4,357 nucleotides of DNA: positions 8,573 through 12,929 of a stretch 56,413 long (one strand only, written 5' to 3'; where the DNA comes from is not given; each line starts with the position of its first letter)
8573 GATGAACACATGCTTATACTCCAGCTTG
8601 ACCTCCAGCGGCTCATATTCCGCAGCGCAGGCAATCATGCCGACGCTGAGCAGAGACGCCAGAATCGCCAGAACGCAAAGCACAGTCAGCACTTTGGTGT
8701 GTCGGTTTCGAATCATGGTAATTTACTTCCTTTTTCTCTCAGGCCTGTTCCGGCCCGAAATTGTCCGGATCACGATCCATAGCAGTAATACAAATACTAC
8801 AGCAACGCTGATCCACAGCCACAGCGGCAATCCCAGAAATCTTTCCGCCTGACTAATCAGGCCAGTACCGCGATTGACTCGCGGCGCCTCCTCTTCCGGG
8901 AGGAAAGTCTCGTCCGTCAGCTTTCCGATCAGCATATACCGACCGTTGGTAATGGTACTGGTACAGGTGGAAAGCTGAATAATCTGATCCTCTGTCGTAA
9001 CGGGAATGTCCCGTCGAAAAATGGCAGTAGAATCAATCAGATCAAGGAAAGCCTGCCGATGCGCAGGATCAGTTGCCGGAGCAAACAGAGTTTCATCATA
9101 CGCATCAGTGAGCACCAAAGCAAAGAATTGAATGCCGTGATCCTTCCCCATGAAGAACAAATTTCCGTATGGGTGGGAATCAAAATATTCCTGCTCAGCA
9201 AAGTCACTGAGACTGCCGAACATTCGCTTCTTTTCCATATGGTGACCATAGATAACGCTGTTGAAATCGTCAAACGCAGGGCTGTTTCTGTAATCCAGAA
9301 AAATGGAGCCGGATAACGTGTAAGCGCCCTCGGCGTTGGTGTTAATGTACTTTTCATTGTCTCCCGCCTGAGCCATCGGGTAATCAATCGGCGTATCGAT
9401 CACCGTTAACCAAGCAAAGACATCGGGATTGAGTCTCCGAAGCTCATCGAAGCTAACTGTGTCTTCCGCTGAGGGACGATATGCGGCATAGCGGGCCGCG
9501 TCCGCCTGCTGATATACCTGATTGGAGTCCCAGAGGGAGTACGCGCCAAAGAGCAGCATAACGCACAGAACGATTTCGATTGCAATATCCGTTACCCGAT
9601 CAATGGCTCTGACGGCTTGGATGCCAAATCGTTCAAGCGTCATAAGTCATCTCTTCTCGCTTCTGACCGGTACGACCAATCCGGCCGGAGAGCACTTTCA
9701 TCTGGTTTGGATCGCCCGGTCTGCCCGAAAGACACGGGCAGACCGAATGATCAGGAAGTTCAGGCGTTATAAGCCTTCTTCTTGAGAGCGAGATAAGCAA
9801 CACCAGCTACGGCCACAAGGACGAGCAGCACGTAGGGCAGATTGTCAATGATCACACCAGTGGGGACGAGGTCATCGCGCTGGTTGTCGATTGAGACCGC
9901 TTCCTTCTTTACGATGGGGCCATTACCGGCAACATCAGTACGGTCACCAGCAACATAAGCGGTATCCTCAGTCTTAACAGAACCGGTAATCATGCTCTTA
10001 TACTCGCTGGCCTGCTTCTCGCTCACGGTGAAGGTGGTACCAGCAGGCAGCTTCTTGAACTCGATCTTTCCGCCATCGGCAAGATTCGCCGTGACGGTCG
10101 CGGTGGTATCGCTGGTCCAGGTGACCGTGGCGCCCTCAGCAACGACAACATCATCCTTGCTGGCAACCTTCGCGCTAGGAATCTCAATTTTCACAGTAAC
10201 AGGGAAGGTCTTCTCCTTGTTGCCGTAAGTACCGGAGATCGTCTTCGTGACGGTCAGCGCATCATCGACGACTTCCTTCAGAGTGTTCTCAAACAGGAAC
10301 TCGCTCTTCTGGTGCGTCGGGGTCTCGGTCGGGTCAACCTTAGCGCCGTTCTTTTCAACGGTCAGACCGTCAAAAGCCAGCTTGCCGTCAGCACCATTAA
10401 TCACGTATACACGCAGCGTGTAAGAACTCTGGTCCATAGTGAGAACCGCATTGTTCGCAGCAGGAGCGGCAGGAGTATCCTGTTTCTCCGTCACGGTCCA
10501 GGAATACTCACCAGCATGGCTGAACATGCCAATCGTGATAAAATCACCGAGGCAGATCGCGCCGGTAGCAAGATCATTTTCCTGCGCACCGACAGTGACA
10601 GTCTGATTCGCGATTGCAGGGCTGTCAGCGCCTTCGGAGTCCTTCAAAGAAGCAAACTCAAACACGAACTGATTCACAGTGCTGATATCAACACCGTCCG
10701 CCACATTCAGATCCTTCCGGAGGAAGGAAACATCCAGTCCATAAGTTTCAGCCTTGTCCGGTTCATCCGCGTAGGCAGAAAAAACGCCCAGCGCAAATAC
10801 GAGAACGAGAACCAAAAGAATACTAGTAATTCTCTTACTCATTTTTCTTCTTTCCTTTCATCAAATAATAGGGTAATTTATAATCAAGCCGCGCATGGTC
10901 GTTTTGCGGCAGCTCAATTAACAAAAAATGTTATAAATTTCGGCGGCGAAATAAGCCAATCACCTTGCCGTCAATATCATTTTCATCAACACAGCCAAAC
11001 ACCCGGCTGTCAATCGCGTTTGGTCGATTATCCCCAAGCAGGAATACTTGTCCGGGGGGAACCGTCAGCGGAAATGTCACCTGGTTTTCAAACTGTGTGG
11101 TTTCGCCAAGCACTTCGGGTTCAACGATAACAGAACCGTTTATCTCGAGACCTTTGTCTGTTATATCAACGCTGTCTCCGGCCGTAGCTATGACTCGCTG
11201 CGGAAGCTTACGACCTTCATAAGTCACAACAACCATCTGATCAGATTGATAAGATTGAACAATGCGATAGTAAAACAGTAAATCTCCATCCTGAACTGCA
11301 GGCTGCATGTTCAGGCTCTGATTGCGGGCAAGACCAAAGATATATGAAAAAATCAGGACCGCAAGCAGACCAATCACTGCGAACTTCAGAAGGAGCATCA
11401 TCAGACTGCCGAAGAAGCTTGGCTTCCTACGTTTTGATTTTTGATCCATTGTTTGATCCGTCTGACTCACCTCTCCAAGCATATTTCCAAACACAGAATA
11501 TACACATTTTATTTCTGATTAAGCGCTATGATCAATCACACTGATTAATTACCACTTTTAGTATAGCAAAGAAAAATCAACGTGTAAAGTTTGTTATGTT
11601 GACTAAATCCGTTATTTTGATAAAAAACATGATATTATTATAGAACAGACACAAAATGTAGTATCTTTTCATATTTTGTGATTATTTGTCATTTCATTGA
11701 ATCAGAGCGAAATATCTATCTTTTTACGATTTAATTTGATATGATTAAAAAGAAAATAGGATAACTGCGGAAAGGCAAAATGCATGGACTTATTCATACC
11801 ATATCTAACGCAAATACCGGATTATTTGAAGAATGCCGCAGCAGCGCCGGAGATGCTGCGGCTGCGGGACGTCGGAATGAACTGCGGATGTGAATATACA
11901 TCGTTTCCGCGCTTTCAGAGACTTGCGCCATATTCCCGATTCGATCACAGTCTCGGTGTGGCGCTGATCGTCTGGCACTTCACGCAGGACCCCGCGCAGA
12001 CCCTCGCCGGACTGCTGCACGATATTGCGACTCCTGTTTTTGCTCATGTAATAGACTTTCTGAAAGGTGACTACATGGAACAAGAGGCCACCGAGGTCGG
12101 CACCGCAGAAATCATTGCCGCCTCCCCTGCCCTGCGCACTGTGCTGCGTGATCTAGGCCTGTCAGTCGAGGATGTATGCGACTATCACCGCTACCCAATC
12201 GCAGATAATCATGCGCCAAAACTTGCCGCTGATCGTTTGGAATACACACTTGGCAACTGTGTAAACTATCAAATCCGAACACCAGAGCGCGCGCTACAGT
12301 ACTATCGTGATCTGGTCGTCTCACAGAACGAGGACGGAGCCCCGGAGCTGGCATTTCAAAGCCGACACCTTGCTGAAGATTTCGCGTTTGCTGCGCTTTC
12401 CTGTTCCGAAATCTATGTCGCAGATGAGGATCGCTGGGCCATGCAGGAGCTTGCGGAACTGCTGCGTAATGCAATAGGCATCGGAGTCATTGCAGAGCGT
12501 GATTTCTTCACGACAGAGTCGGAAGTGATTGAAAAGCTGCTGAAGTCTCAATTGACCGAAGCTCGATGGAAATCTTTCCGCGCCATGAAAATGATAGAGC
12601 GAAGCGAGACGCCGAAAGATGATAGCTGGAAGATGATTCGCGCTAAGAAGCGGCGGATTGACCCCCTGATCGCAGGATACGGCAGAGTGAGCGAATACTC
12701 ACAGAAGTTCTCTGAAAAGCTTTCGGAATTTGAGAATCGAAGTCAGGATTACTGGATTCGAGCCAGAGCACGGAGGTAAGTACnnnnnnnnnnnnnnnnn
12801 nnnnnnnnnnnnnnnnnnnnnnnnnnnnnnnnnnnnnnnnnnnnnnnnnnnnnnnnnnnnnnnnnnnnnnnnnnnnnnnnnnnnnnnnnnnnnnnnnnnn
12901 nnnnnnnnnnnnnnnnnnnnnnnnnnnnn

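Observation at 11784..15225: Two-gene operon: HD phosphohydrolase plus giant adenosine-deaminase-fold fusion protein, a candidate uncharacterised nucleotide-targeting (defence-like) module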

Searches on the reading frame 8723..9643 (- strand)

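Call 89: search_protein_families(library=pfam, proteins=[window:8723-9643:-], max_evalue=0.00001)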
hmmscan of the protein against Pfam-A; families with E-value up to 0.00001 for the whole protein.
window:8723-9643:- (306 aa): 1 family
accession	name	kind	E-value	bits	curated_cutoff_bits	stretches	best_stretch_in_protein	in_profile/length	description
PF04203.18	Sortase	-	3.3e-07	30.5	26.6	1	84-242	6-124/125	Sortase domain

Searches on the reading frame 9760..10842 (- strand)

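Call 89: search_protein_families(library=pfam, proteins=[window:9760-10842:-], max_evalue=0.00001)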
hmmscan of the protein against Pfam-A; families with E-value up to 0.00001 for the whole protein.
window:9760-10842:- (360 aa): 2 families
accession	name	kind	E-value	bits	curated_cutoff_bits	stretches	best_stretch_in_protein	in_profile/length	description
PF24547.1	DUF7601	-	5.7e-14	53.1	27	1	195-294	2-98/116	Domain of unknown function (DUF7601)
PF12892.13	FctA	-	1.7e-09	38.9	22.1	1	58-187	14-118/120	Spy0128-like isopeptide containing domain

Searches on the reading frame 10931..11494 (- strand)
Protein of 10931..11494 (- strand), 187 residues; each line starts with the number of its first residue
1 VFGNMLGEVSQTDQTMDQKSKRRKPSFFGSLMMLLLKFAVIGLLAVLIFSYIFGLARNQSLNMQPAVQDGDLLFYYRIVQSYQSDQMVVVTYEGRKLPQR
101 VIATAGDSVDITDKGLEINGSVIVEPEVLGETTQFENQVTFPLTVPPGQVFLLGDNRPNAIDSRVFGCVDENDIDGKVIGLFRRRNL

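Call 89: search_protein_families(library=pfam, proteins=[window:10931-11494:-], max_evalue=0.00001)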
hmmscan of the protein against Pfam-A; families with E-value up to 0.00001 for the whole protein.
window:10931-11494:- (187 aa): 1 family
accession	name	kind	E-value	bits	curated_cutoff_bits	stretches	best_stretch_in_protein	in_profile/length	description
PF10502.14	Peptidase_S26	-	6.3e-25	88.5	22.9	1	35-179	5-164/168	Signal peptidase, peptidase S26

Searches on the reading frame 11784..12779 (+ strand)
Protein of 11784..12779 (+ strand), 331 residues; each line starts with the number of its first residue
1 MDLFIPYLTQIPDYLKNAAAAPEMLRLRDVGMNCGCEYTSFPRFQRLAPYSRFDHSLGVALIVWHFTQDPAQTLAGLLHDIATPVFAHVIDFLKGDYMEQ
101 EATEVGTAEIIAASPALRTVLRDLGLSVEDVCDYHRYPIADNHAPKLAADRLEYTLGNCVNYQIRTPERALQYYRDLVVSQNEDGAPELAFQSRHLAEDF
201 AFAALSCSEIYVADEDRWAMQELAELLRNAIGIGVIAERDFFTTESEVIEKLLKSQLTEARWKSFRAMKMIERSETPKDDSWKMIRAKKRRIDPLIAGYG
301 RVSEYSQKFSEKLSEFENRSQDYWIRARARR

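Call 3: search_protein_families(library=pfam, proteins=[window:11784-12779:+], max_evalue=1)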
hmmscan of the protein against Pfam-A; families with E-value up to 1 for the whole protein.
window:11784-12779:+ (331 aa): 3 families
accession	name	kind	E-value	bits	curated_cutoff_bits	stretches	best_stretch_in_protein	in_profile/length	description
PF01966.28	HD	-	2.6e-05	24.9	22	1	52-135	1-85/116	HD domain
PF06068.19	TIP49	-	0.0075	15.9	23.8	1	193-253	71-127/347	TIP49 P-loop domain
PF13328.12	HD_4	-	0.046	13.9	27.2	1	52-83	20-51/156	HD domain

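Call 4: search_protein_families(library=padloc, proteins=[window:11784-12779:+], max_evalue=1)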
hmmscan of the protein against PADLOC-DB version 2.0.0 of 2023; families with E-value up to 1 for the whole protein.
window:11784-12779:+ (331 aa): 1 family
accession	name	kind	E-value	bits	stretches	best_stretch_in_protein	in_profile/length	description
PDLC03109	Specificity_I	-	0.017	11.6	1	241-284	230-275/591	Type I specificity subunit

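Call 5: search_protein_families(library=ncbifam, proteins=[window:11784-12779:+], max_evalue=1)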
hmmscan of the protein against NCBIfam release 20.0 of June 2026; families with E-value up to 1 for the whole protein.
window:11784-12779:+ (331 aa): 1 family
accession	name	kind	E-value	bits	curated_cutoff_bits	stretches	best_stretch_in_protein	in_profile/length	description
TIGR00691.1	spoT_relA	subfamily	0.079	11.2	499.2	1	53-81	21-49/687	RelA/SpoT family protein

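Call 7: search_solved_structures(query=window:11784-12779:+, max_evalue=1, show_alignments=1)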
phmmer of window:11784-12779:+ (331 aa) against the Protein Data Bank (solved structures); distinct sequences matched with E-value up to 1: 1.
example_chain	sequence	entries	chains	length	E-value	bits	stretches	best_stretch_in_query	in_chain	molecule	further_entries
2hek_A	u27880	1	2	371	0.006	19.5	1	27-94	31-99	Hypothetical protein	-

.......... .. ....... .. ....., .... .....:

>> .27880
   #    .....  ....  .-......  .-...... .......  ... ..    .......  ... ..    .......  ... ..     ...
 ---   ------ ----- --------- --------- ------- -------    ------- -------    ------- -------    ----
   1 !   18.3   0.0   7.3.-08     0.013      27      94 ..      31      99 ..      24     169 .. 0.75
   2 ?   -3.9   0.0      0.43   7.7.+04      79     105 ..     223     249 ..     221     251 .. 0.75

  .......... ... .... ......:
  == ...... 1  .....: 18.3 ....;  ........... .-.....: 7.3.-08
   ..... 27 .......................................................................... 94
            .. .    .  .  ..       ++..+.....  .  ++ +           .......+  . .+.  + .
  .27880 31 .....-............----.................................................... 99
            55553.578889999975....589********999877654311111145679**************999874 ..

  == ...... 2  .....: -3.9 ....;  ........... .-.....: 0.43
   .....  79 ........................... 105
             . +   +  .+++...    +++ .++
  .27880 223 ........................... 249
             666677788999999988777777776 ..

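Call 20: find_homologous_proteins(query=window:11784-12779:+, max_evalue=0.001)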
Query window:11784-12779:+ (331 aa): 2702 proteins with E <= 0.001 among 8000 candidates; the best 120 are listed.
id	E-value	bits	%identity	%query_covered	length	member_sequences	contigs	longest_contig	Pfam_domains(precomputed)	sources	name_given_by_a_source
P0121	5.0e-221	751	100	100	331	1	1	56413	-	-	-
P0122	1.2e-163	562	74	100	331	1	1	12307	-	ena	-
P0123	1.2e-160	552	74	100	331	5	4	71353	-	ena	-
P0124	3.0e-160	551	74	98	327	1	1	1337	-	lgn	-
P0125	7.0e-143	494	67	99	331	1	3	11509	-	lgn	-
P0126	7.7e-132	458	64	99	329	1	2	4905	-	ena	-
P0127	6.3e-127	442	61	98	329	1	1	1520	-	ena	-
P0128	1.0e-126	441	61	99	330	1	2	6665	-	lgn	-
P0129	6.2e-125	435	61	99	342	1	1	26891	-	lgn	-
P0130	1.5e-124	434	61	99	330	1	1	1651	-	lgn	-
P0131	1.1e-123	431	60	99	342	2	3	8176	-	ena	-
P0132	1.8e-123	430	60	99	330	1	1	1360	-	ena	-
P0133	1.9e-123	430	59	99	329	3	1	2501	-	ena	-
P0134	2.3e-123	430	60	99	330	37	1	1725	-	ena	-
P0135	3.3e-123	429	60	98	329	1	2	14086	-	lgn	-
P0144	2.8e-122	426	61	96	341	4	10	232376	-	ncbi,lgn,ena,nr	ncbi:MAG: HD domain-containing protein [Clostridia bacterium]|nr:HD domain-containing protein [Clost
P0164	1.3e-120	421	59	98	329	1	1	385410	-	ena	-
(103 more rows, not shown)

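Call 21: find_encoding_contigs(protein=P0144, flank=8000, max_places=2)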
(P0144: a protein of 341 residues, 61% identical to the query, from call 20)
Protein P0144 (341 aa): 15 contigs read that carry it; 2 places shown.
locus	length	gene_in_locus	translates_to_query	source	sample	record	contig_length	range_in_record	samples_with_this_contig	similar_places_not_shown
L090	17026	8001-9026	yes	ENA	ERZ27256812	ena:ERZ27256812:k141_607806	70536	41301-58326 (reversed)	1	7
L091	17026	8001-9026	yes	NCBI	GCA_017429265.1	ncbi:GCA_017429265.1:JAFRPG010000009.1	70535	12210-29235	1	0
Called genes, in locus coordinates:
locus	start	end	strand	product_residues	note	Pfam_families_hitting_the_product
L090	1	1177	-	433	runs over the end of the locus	PF00501:AMP-binding, PF14535:AMP-binding_C_2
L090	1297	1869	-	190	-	PF01558:POR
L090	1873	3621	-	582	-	PF01855:POR_N, PF02775:TPP_enzyme_C, PF00037:Fer4 (faint), PF13237:Fer4_10 (faint)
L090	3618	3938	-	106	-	PF01371:Trp_repressor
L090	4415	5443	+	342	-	PF02912:Phe_tRNA-synt_N, PF01409:tRNA-synt_2d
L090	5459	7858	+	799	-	PF01588:tRNA_bind, PF03483:B3_4, PF03484:B5, PF17759:tRNA_synthFbeta, PF03147:FDX-ACB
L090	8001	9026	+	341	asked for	-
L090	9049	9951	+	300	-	PF22458:RsmF-B_ferredox (faint), PF01189:Methyltr_RsmB-F, PF13649:Methyltransf_25 (faint), PF13847:Methyltransf_31 (weak)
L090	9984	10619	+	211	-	PF01694:Rhomboid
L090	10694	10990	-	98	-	PF01740:STAS, PF13466:STAS_2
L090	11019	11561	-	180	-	-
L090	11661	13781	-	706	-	PF03390:2HCT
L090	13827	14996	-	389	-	PF00390:malic, PF03949:Malic_M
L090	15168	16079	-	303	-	PF00070:Pyr_redox (faint), PF00890:FAD_binding_2, PF01266:DAO (weak), PF03486:HI0933_like (weak), PF07992:Pyr_redox_2, PF12831:FAD_oxidored, PF13450:NAD_binding_8 (weak), PF13738:Pyr_redox_3, +3 more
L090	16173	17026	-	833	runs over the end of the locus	PF03477:ATP-cone, PF13597:NRDD, PF00462:Glutaredoxin (weak)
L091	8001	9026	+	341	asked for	-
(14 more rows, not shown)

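Call 22: find_encoding_contigs(protein=P0164, flank=8000, max_places=2)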
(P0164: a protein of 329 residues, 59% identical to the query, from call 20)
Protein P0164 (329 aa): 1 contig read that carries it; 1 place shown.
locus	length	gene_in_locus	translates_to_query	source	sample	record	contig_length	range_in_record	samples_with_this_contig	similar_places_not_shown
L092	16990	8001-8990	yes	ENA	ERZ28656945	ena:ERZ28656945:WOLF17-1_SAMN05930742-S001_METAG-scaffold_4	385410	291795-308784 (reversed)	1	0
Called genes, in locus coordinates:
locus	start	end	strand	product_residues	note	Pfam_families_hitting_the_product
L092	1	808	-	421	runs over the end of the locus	PF00579:tRNA-synt_1b, PF22421:SYY_C-terminal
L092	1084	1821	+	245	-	PF27840:ScmC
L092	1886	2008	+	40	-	-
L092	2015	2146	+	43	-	-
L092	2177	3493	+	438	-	PF04055:Radical_SAM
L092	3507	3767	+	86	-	PF05402:PqqD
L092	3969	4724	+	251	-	PF27840:ScmC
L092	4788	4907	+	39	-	-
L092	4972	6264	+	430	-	PF04055:Radical_SAM, PF13353:Fer4_12 (faint)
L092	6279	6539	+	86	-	PF05402:PqqD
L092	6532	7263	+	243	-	PF01135:PCMT (weak), PF13649:Methyltransf_25 (weak)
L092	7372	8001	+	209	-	PF02525:Flavodoxin_2 (weak), PF03358:FMN_red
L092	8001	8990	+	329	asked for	-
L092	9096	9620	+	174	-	PF04542:Sigma70_r2 (faint), PF08281:Sigma70_r4_2, PF04545:Sigma70_r4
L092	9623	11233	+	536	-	-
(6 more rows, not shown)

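Call 62: search_solved_structures(query=A4, max_evalue=1, show_alignments=1)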
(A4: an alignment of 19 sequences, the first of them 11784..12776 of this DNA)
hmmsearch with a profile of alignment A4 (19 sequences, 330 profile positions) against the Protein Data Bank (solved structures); distinct sequences matched with E-value up to 1: 16.
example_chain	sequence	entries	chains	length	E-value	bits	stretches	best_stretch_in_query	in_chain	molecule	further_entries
2hek_A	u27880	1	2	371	2.6e-05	26.5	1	24-123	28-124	Hypothetical protein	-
4qg4_A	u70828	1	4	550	0.16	14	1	10-91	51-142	Deoxynucleoside triphosphate triphosphohydrolase SAMHD1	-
5ao1_A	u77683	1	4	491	0.23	13.5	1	10-91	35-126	DEOXYNUCLEOSIDE TRIPHOSPHATE TRIPHOSPHOHYDROLASE SAMHD1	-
8gb1_A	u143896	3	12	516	0.24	13.4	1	10-91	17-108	Deoxynucleoside triphosphate triphosphohydrolase SAMHD1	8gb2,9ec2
6tx0_A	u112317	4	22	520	0.25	13.4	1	10-91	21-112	Deoxynucleoside triphosphate triphosphohydrolase SAMHD1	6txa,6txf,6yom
6txc_A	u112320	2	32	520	0.26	13.4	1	10-91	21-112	Deoxynucleoside triphosphate triphosphohydrolase SAMHD1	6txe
5ao3_A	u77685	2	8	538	0.28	13.2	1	10-91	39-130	DEOXYNUCLEOSIDE TRIPHOSPHATE TRIPHOSPHOHYDROLASE SAMHD1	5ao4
6u6z_A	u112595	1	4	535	0.29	13.2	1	10-91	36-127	Deoxynucleoside triphosphate triphosphohydrolase SAMHD1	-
6u6x_A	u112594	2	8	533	0.29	13.2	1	10-91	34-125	Deoxynucleoside triphosphate triphosphohydrolase SAMHD1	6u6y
3u1n_A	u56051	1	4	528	0.29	13.2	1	10-91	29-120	SAM domain and HD domain-containing protein 1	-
4bzc_A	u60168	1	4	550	0.3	13.2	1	10-91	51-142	DEOXYNUCLEOSIDE TRIPHOSPHATE TRIPHOSPHOHYDROLASE SAMHD1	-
5ao0_A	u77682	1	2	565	0.32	13.1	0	10-91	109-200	DEOXYNUCLEOSIDE TRIPHOSPHATE TRIPHOSPHOHYDROLASE SAMHD1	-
4q7h_A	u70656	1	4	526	0.34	13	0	10-91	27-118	Deoxynucleoside triphosphate triphosphohydrolase SAMHD1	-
4mz7_A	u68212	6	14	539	0.36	12.9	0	10-91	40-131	Deoxynucleoside triphosphate triphosphohydrolase SAMHD1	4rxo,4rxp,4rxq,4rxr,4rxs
6pbg_A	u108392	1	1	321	0.37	12.9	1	231-323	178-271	Coatomer subunit alpha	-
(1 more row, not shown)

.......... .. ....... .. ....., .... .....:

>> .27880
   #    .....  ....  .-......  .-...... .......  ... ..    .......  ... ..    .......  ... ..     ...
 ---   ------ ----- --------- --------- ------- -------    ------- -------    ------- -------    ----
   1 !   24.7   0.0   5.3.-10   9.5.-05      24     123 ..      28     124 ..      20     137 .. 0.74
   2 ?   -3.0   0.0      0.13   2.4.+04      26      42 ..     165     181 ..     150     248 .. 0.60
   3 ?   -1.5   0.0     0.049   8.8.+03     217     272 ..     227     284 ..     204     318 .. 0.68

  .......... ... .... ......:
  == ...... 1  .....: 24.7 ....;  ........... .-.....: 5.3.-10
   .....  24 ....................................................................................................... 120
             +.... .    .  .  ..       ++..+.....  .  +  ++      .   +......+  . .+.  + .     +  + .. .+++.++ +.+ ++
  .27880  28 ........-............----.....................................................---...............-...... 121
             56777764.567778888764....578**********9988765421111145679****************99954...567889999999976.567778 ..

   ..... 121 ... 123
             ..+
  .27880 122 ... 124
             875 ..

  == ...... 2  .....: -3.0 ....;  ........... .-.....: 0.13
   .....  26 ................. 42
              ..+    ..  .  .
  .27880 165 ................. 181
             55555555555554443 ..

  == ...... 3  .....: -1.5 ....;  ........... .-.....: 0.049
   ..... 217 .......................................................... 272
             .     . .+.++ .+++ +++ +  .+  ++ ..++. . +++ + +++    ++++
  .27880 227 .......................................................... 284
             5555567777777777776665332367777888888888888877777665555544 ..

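Call 102: search_protein_families(library=phrogs, proteins=[window:11784-12779:+], max_evalue=0.001)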
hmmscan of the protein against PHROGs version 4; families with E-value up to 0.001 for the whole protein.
window:11784-12779:+ (331 aa): 0 families
